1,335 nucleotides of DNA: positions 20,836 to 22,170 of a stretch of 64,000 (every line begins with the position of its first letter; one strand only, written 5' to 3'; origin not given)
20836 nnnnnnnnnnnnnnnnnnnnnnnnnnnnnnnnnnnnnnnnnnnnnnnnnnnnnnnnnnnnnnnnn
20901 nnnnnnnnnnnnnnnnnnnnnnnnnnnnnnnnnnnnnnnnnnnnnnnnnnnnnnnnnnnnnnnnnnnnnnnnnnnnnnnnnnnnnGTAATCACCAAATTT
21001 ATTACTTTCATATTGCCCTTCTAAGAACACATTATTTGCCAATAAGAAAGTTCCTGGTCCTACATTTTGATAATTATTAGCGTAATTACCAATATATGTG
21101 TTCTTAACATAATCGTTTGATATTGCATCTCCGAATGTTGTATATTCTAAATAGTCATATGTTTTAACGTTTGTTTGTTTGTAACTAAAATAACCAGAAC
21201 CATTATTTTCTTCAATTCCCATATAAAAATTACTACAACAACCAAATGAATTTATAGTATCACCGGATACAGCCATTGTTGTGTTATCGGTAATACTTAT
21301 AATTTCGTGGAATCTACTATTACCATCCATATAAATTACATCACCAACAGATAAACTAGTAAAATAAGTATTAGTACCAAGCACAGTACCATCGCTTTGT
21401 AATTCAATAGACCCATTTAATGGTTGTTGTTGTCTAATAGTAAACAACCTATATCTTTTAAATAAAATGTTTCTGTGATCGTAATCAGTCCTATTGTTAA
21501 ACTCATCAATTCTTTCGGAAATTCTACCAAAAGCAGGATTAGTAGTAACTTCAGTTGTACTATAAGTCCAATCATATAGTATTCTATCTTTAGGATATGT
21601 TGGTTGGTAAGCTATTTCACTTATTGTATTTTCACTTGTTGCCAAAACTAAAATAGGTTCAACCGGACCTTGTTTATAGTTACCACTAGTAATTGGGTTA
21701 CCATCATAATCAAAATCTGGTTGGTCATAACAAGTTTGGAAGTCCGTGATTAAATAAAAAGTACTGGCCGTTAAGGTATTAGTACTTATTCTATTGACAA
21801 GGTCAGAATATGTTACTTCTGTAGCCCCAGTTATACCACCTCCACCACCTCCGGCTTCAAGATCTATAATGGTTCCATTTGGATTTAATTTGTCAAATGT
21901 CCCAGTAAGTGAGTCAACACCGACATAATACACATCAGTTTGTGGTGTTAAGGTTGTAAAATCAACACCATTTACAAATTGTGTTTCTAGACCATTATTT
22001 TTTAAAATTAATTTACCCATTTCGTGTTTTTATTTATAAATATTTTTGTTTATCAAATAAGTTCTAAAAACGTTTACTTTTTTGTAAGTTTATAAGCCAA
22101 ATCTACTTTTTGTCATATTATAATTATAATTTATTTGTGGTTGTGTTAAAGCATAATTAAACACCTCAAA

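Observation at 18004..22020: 1338-aa Asn-rich beta-solenoid protein with two copies of a ~150-aa globular module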

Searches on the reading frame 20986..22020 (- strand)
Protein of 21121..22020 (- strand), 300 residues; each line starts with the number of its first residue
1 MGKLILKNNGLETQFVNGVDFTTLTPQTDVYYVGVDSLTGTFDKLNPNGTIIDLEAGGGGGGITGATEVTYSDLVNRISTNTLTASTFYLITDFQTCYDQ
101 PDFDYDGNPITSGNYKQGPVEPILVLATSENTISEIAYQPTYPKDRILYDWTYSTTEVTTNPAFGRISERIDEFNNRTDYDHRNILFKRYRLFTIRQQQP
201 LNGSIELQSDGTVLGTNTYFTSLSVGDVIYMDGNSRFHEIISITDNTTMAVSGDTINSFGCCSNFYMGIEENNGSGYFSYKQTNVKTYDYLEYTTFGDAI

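Call 45: search_protein_families(library=pfam, proteins=[window:21121-22020:-], max_evalue=0.01)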
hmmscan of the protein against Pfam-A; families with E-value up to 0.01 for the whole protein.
window:21121-22020:- (300 aa): 0 families

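Call 73: search_solved_structures(query=A4, max_evalue=10, show_alignments=2)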
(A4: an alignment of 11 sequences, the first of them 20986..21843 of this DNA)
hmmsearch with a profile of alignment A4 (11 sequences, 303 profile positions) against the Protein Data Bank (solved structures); distinct sequences matched with E-value up to 10: 1.
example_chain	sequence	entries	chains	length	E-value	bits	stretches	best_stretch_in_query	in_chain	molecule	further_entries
7zxf_B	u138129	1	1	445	1.2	11.6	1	217-265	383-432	85RF45.1 heavy chain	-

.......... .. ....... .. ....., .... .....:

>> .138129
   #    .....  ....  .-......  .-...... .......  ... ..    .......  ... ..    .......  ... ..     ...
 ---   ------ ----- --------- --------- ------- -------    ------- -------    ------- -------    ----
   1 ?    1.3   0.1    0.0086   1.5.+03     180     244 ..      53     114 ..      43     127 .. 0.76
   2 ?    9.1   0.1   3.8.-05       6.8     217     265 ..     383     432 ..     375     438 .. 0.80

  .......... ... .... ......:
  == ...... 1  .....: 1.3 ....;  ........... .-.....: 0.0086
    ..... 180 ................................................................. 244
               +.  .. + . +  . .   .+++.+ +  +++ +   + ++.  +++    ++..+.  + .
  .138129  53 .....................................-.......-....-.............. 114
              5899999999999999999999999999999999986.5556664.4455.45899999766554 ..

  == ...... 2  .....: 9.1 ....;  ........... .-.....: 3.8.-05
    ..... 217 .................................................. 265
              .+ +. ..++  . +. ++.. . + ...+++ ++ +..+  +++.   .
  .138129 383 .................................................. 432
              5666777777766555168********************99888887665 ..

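Call 74: search_protein_families(library=phrogs, alignment_id=A4, max_evalue=0.1)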
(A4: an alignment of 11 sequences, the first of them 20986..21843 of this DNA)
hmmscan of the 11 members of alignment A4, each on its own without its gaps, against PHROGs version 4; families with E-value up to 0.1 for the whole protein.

A. member 1, window:20986-21843:- (286 aa): 0 families

B. families by the number of members that match (of 11 scanned): 5 families
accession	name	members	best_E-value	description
phrog_1591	-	5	0.00039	tail fiber protein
phrog_1980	-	4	0.00015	tail fiber protein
phrog_38424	-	2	2.5e-05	-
phrog_1302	-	1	0.0037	distal tail protein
phrog_32063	-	1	0.022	-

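Call 95: find_related_loci(query=A4, collection=genome_contigs, flank=3000)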
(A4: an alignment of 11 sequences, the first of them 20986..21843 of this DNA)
Query A4 (286 aa) in genome_contigs; peptide patterns used: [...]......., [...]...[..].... (x = any residue, [..] = any of these).
50 stretches matched a pattern; 1 encode a relative of the query (tblastn E <= 1e-3); 1 distinct loci.
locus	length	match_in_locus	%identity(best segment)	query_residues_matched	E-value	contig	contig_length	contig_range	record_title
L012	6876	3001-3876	32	4-273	1e-29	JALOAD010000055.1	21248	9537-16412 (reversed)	MAG: Candidatus Muiribacterium halophilum isolate SO_2017_LW2 bin 137 scaffold_4500_c2_LW138R_2017, whole genome shotgun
